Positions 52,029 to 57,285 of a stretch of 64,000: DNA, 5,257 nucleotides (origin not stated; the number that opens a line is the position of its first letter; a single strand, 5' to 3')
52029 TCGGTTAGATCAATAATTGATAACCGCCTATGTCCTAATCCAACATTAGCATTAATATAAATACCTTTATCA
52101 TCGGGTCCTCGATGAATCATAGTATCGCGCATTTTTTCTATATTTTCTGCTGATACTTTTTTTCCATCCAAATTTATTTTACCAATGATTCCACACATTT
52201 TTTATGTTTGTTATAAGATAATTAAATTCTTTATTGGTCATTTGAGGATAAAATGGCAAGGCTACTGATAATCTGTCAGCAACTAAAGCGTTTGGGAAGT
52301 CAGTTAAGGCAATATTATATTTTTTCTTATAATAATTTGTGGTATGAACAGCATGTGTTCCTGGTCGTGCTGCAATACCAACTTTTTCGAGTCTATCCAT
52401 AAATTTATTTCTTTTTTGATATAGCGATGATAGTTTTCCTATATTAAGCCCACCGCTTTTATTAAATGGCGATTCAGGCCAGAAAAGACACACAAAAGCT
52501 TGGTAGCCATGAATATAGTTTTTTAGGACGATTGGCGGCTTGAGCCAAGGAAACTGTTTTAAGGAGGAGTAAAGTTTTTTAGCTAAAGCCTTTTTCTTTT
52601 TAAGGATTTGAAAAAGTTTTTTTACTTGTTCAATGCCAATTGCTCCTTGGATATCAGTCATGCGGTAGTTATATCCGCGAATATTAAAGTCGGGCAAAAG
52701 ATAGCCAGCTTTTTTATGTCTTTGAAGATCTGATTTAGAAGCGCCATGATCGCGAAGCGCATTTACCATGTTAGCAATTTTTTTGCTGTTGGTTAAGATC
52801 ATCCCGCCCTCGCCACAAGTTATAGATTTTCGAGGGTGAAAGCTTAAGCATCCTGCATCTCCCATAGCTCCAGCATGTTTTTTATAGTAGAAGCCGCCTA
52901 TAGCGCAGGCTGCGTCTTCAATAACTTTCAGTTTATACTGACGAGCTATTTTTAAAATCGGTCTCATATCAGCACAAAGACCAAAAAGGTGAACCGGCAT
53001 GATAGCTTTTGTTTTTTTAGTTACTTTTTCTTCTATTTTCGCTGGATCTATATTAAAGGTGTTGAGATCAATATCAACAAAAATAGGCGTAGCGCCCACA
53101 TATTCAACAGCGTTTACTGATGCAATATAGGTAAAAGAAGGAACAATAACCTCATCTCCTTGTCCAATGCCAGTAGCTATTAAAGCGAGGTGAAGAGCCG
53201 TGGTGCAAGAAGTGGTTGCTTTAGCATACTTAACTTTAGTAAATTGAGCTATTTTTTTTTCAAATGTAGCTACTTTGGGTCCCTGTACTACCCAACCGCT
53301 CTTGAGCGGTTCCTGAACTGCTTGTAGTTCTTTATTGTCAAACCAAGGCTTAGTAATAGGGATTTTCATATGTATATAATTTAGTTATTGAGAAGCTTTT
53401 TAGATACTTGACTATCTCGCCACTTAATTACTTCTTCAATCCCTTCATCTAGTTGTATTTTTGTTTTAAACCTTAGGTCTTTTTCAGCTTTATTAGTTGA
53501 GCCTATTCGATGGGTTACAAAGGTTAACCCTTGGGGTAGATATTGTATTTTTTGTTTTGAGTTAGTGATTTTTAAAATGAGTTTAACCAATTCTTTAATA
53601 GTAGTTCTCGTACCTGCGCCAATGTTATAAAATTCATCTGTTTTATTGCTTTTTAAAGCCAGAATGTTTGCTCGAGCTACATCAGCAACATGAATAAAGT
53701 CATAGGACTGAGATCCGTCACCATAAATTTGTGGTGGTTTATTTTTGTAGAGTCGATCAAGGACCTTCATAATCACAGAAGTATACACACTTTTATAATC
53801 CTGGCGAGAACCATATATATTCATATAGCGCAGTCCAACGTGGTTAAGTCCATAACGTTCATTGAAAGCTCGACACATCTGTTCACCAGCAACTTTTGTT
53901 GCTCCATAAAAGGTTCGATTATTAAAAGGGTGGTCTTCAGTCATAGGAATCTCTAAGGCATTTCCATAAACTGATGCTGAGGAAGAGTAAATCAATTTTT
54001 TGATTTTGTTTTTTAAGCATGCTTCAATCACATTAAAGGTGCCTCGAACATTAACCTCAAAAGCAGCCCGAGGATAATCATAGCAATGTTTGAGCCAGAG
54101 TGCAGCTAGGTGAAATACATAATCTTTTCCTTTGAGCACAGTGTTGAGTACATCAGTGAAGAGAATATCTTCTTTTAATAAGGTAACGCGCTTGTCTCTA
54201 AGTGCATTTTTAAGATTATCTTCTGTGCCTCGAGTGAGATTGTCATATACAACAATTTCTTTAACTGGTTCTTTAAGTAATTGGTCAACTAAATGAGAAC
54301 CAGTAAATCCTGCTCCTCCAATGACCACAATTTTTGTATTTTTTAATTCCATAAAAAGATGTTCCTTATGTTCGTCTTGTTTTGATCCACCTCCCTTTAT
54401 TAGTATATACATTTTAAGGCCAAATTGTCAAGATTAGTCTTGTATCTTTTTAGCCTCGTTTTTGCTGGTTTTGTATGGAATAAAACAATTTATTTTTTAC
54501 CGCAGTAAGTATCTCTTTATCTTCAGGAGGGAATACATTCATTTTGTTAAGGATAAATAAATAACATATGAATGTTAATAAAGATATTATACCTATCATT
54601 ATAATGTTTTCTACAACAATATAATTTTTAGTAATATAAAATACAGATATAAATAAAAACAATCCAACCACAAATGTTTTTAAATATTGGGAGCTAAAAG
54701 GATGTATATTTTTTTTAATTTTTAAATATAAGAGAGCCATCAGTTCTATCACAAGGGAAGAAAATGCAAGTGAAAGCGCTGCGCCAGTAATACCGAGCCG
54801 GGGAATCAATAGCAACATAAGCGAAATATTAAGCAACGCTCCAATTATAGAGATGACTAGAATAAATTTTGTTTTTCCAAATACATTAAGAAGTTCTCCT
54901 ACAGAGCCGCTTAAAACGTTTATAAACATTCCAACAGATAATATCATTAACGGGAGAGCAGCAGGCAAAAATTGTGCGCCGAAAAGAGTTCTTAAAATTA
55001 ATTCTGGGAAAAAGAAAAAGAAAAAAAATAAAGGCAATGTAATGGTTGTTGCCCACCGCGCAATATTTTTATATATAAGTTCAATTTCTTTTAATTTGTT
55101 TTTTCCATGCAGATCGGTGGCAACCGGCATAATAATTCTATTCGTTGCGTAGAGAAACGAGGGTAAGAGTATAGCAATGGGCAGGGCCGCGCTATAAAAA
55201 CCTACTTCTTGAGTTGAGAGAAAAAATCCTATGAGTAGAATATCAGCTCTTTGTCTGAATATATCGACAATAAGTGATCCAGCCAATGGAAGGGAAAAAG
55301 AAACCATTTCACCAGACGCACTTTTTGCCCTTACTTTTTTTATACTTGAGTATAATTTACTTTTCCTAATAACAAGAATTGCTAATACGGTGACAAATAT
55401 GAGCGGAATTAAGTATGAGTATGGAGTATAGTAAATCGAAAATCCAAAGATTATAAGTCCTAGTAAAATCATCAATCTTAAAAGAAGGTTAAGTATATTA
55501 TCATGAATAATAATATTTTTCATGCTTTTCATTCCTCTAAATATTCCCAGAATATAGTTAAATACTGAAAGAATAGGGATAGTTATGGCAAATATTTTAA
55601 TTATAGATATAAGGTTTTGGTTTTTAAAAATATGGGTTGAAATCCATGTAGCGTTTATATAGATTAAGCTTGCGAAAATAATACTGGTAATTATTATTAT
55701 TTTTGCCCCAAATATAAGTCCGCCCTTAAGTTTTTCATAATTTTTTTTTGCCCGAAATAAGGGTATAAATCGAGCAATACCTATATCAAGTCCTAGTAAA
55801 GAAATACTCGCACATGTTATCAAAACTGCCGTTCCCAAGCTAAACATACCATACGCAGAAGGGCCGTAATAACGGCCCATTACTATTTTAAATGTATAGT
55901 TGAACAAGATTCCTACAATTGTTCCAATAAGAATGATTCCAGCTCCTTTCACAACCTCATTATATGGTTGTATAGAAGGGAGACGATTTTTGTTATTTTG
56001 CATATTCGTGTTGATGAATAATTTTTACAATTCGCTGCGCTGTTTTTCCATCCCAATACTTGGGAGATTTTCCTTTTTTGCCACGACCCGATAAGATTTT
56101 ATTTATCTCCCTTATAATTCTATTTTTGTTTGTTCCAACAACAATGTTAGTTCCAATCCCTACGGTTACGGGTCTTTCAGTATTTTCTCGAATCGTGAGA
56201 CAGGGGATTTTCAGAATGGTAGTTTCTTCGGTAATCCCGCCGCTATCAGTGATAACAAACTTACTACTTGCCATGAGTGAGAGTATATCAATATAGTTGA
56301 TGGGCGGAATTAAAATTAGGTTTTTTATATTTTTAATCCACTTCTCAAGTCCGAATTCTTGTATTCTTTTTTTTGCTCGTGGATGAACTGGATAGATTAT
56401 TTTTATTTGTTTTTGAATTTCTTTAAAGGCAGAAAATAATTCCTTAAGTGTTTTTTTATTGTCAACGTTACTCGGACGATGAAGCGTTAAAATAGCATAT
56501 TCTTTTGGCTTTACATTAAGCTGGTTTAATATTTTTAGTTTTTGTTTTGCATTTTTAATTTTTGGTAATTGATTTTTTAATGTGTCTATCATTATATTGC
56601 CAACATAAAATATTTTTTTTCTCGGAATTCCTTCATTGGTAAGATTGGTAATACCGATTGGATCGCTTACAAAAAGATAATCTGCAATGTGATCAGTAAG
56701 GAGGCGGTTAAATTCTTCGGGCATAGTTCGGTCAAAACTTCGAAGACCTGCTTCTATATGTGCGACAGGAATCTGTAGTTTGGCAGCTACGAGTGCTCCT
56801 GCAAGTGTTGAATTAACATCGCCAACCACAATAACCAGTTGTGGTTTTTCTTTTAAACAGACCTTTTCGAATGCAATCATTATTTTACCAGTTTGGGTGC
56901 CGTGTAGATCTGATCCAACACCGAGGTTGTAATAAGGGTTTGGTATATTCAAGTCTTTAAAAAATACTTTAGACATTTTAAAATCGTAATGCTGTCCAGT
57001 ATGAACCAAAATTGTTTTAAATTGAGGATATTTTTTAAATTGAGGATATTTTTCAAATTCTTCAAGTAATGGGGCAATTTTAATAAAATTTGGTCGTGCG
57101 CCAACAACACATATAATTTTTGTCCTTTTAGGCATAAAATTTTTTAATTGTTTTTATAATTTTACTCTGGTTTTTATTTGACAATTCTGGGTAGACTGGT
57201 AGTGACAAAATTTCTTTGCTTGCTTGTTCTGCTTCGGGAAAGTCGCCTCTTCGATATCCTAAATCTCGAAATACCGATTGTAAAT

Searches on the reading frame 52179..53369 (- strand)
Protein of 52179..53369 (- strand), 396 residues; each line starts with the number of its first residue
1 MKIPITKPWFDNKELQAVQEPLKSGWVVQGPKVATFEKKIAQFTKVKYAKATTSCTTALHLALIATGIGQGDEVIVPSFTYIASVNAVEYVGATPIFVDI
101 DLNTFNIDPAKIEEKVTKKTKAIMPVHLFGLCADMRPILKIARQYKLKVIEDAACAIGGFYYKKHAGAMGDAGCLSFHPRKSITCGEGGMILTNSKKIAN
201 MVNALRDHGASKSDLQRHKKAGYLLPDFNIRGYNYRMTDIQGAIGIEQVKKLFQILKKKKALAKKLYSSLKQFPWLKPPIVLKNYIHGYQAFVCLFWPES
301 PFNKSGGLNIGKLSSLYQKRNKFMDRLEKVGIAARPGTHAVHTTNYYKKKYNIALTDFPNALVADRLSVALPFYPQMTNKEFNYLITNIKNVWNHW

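Call 21: search_protein_families(library=pfam, proteins=[window:52179-53369:-], max_evalue=0.00001)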
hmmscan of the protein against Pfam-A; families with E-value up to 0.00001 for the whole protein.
window:52179-53369:- (396 aa): 3 families
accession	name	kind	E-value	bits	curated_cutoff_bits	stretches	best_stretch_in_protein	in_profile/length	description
PF01041.23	DegT_DnrJ_EryC1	-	9.2e-106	354.5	19.8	1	11-389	4-359/360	DegT/DnrJ/EryC1/StrS aminotransferase family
PF00155.27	Aminotran_1_2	-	4.5e-08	33.1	19.7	1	34-123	45-150/361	Aminotransferase class I and II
PF01053.26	Cys_Met_Meta_PP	-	1.8e-07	30.5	27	1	30-156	51-177/381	Cys/Met metabolism PLP-dependent enzyme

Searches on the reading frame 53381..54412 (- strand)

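Call 60: search_protein_families(library=pfam, proteins=[window:53381-54412:-], max_evalue=0.000001)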
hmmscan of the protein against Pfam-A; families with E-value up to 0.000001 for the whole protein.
window:53381-54412:- (343 aa): 8 families
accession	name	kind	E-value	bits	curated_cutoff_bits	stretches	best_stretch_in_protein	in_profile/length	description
PF01370.27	Epimerase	-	6.3e-57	193.2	20.9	1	28-265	1-240/240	NAD dependent epimerase/dehydratase family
PF16363.11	GDP_Man_Dehyd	-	1.2e-47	163.4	27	1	30-327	2-331/332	GDP-mannose 4,6 dehydratase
PF01073.25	3Beta_HSD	-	6.6e-33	114.4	22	1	29-255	1-231/280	3-beta hydroxysteroid dehydrogenase/isomerase family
PF02719.21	Polysacc_synt_2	-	7.7e-17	61.8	20.2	1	28-288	1-252/293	Polysaccharide biosynthesis protein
PF07993.18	NAD_binding_4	-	5.7e-14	52.3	20.1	1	91-247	84-256/258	Male sterility protein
PF04321.23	RmlD_sub_bind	-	6.2e-14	52.2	27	1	27-287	2-235/287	RmlD substrate binding domain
PF05368.20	NmrA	-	4.8e-11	43.2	27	1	25-329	2-280/298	NmrA-like family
PF13460.12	NAD_binding_10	-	2.3e-09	37.8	27.2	1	32-153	1-106/184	NAD(P)H-binding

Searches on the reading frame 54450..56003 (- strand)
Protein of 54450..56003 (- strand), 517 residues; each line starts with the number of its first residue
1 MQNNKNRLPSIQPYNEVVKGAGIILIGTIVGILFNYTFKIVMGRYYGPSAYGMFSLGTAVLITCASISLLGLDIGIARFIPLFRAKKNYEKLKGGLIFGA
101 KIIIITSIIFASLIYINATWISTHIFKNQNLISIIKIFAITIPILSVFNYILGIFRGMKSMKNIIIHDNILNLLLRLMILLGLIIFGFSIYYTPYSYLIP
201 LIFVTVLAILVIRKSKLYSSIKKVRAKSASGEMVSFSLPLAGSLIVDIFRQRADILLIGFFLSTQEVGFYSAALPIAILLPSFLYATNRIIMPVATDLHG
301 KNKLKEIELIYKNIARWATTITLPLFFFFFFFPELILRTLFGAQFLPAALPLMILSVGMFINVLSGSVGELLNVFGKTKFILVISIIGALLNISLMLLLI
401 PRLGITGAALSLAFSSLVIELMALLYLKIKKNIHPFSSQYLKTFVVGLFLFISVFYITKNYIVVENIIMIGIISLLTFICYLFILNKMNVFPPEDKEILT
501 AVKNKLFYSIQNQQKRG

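Call 60: search_protein_families(library=pfam, proteins=[window:54450-56003:-], max_evalue=0.000001)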
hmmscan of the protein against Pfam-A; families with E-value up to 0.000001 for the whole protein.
window:54450-56003:- (517 aa): 3 families
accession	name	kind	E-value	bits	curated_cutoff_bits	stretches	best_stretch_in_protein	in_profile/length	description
PF13440.11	Polysacc_synt_3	-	1.4e-19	70.9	23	1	103-348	54-291/293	Polysaccharide biosynthesis protein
PF01943.22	Polysacc_synt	-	7.8e-19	68.6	28.2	1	17-297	1-272/274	Polysaccharide biosynthesis protein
PF01554.23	MatE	-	4.3e-10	39.9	24.9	1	239-395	1-158/161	MatE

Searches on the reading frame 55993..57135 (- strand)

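Call 60: search_protein_families(library=pfam, proteins=[window:55993-57135:-], max_evalue=0.000001)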
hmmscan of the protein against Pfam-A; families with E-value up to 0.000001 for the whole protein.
window:55993-57135:- (380 aa): 1 family
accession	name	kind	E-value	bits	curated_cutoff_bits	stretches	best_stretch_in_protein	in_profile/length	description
PF02350.25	Epimerase_2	-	1.2e-112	376.7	30.6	1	33-373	3-346/347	UDP-N-acetylglucosamine 2-epimerase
